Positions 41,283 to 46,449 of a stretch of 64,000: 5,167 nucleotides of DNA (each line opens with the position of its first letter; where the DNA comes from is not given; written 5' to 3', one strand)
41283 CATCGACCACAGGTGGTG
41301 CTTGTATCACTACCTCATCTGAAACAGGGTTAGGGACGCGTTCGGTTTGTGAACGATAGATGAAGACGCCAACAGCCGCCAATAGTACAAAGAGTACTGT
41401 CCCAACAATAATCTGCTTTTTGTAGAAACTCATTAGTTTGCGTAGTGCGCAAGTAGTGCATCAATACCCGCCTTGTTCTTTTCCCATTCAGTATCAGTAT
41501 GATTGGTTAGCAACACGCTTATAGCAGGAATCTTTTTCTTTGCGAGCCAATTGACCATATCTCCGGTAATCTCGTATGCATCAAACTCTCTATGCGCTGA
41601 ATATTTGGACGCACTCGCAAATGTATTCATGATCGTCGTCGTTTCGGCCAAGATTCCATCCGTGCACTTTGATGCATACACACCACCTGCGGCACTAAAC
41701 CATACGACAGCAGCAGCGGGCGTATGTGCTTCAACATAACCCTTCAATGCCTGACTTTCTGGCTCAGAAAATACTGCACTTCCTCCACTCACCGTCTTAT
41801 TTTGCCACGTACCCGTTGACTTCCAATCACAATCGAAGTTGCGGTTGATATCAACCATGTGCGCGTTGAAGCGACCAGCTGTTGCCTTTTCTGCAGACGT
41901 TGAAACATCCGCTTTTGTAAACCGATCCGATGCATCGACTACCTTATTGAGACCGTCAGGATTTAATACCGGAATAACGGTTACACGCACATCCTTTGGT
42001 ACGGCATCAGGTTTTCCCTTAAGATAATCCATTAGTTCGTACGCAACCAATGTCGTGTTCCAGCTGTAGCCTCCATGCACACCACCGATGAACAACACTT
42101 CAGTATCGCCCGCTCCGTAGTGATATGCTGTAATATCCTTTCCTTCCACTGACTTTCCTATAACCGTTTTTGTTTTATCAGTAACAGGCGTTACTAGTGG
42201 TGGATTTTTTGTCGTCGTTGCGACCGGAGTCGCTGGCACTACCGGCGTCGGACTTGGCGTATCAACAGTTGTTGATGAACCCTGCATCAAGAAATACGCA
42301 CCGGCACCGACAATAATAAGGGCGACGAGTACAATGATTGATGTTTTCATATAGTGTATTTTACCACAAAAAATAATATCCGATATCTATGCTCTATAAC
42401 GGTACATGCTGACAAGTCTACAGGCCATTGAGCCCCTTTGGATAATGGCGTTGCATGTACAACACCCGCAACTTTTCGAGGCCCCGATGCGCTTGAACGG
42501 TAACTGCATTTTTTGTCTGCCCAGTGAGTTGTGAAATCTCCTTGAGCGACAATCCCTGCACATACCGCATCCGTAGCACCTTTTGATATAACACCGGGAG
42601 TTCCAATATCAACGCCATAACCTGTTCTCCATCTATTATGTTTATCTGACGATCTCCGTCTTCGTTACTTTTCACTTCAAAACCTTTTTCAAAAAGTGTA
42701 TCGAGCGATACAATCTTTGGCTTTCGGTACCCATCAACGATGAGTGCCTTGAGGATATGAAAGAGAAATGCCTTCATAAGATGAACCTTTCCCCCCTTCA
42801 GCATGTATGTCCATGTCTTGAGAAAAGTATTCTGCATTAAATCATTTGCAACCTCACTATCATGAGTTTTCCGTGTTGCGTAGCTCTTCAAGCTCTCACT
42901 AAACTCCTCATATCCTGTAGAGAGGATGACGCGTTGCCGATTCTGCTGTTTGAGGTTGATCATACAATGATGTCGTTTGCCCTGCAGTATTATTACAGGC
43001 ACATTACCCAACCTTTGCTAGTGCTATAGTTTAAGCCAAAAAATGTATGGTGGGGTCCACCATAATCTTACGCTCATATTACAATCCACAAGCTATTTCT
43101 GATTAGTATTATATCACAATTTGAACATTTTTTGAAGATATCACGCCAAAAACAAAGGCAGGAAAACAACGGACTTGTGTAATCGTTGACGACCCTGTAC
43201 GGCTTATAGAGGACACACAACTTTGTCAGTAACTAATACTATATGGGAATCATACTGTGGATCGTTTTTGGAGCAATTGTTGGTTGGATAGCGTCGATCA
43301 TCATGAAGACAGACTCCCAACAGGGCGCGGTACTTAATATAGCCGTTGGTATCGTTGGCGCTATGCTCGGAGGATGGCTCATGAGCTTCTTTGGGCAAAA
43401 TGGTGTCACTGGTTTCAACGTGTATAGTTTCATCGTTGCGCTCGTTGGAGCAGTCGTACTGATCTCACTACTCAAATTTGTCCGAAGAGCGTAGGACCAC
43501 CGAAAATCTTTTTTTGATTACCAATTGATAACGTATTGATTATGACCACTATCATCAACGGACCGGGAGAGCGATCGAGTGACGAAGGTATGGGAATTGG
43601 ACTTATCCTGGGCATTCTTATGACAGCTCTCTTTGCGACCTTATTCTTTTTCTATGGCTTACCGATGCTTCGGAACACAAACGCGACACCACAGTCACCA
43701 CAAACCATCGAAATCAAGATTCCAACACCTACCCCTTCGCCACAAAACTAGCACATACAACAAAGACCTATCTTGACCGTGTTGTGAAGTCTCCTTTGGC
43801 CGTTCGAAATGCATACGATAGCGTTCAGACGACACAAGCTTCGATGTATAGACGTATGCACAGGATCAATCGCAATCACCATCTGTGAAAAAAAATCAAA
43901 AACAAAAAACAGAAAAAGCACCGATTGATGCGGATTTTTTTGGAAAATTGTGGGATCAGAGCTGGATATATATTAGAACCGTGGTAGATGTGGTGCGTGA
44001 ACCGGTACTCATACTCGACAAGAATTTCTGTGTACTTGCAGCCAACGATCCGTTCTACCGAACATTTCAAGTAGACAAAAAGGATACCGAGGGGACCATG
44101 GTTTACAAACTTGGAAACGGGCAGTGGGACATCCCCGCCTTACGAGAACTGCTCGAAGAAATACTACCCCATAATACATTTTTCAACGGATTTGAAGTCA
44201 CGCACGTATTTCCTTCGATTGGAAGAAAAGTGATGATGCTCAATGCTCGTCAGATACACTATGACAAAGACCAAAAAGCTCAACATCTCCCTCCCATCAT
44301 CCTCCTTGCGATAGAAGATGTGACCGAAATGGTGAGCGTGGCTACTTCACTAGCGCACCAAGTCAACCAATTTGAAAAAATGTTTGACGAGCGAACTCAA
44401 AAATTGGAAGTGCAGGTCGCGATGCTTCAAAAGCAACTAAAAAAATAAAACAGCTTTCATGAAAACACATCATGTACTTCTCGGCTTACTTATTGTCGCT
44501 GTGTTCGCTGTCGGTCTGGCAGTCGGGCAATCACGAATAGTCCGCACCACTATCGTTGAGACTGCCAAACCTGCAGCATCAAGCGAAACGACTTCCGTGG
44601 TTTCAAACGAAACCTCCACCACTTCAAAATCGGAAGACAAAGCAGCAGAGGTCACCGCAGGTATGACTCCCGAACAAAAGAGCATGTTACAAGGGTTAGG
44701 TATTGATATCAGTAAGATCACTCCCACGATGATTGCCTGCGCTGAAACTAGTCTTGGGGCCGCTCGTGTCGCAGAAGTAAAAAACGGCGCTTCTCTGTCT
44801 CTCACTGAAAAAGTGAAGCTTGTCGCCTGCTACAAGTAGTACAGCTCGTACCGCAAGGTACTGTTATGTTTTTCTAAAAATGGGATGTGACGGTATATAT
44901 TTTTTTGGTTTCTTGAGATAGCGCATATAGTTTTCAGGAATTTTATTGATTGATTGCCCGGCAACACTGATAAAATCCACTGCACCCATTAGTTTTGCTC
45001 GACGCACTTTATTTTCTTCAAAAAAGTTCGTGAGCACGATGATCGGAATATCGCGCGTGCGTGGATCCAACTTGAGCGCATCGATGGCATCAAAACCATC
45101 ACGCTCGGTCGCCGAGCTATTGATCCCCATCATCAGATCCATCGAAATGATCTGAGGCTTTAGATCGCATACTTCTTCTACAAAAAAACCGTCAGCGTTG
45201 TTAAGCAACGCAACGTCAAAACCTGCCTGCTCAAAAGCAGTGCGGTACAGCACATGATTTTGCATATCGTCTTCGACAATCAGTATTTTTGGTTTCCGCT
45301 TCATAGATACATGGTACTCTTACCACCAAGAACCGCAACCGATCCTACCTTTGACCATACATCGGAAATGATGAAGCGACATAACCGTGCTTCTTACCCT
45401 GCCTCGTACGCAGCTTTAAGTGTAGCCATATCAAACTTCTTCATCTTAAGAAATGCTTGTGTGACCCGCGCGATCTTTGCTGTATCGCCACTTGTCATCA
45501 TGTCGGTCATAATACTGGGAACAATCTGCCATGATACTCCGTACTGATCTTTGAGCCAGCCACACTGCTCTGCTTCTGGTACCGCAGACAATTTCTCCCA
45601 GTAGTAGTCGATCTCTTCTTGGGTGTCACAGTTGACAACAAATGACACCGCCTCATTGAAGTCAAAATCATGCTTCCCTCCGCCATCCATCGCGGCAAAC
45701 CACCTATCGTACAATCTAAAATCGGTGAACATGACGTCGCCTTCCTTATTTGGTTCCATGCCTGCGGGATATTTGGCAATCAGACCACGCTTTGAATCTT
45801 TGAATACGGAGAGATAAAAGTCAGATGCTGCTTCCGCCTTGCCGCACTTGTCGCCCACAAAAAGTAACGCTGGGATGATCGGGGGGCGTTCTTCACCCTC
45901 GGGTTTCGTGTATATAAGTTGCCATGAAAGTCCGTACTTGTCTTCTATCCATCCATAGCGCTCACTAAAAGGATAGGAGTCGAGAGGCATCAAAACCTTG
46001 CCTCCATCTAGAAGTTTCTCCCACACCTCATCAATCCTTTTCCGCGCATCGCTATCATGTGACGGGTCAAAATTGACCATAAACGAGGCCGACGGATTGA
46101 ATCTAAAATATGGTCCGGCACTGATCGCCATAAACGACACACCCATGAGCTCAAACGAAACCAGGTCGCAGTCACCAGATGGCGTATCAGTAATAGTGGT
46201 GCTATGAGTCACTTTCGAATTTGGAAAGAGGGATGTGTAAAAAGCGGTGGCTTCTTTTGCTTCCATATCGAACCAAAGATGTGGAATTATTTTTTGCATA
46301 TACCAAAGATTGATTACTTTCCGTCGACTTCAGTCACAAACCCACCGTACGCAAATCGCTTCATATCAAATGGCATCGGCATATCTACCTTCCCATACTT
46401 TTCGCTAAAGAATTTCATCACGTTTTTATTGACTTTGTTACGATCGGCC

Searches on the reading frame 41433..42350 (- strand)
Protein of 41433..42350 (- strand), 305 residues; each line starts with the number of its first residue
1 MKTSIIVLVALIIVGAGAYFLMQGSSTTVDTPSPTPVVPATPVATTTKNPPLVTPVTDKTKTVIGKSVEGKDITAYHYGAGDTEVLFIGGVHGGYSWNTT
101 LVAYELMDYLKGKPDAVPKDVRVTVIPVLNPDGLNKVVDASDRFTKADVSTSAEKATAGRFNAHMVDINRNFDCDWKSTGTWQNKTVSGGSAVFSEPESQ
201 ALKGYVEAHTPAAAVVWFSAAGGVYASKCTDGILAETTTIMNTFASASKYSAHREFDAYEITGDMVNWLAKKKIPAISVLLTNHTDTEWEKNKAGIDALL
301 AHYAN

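Call 42: search_protein_families(library=pfam, proteins=[window:41433-42350:-], max_evalue=0.00001)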
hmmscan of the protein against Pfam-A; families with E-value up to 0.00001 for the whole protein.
window:41433-42350:- (305 aa): 1 family
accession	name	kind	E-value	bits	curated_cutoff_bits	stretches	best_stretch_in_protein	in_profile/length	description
PF00246.29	Peptidase_M14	-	5.5e-16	59.5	21.6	1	62-221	19-184/286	Zinc carboxypeptidase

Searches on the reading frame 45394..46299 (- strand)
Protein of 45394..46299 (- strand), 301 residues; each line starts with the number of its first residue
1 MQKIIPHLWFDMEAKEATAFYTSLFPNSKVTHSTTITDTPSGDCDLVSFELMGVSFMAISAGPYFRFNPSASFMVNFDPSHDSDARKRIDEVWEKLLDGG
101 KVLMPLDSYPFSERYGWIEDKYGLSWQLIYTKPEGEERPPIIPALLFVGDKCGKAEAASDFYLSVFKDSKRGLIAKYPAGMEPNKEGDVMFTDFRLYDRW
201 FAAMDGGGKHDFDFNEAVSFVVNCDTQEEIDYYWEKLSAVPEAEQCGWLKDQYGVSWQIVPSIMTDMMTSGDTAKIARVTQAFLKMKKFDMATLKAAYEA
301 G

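Call 42: search_protein_families(library=pfam, proteins=[window:45394-46299:-], max_evalue=0.00001)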
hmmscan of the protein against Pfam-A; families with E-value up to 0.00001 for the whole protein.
window:45394-46299:- (301 aa): 1 family
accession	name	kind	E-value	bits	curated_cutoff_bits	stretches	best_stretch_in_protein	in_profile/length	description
PF06983.19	3-dmu-9_3-mt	-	8.7e-71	236.2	24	2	141-260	3-116/116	3-demethylubiquinone-9 3-methyltransferase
